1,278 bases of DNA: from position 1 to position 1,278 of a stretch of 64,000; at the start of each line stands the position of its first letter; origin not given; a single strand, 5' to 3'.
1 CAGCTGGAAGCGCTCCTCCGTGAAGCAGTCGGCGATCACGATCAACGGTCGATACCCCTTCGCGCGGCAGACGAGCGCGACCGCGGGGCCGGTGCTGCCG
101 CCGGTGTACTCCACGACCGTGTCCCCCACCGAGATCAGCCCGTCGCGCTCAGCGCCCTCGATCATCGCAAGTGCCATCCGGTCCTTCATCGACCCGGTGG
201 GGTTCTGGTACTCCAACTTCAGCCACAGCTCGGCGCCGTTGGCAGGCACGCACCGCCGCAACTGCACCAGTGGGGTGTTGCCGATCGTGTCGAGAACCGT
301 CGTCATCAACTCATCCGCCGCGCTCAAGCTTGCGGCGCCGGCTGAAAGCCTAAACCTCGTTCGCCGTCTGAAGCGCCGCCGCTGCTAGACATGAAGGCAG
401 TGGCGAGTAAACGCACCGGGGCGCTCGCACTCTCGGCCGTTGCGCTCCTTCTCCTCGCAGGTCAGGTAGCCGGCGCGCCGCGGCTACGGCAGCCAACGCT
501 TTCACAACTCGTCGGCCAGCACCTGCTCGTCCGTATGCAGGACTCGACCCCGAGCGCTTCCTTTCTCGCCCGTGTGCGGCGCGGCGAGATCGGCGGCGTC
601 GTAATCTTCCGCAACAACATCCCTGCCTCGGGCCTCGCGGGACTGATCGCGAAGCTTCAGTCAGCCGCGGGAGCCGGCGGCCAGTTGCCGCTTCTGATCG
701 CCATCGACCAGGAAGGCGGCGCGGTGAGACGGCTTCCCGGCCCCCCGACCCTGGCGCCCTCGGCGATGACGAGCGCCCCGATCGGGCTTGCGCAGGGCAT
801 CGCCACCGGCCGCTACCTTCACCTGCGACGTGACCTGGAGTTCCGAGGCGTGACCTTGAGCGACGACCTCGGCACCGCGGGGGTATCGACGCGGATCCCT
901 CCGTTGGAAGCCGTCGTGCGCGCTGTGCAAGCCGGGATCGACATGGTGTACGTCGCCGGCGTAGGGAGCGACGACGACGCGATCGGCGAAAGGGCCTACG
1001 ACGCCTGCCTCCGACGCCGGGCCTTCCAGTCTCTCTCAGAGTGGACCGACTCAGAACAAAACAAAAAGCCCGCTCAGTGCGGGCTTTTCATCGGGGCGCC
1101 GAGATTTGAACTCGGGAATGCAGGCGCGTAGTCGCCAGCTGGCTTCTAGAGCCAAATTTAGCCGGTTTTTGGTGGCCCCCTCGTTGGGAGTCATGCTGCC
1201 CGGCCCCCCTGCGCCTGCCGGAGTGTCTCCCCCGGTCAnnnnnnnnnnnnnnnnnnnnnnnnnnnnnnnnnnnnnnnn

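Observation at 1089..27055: ~26 kb genomic island in tRNA-Pro(GGG), bounded by an exact 29-nt direct repeat, with a dead integrase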

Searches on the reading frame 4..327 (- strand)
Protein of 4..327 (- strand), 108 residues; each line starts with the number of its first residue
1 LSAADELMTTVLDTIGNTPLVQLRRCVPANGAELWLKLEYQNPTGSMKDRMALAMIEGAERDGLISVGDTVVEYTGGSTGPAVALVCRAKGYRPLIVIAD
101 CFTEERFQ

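Call 37: search_protein_families(library=pfam, proteins=[window:4-327:-], max_evalue=0.01)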
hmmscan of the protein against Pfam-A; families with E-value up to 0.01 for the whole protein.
window:4-327:- (108 aa): 1 family
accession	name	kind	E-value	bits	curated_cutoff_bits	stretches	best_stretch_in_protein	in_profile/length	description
PF00291.31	PALP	-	1.5e-24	87.3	35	1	12-104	2-91/295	Pyridoxal-phosphate dependent enzyme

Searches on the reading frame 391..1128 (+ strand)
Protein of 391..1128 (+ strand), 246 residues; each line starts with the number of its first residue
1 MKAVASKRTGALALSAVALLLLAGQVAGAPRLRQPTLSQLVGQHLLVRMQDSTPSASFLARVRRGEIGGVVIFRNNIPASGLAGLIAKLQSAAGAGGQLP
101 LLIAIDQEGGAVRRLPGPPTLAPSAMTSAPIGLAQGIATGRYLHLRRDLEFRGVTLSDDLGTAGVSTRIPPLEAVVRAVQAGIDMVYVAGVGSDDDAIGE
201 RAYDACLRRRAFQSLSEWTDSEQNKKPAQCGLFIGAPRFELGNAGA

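Call 10: search_protein_families(library=pfam, proteins=[window:391-1128:+])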
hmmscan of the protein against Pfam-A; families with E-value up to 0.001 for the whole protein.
window:391-1128:+ (246 aa): 1 family
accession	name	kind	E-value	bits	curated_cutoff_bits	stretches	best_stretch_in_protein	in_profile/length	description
PF00933.27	Glyco_hydro_3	-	2e-14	54.2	27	2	145-187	238-280/316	Glycosyl hydrolase family 3 N terminal domain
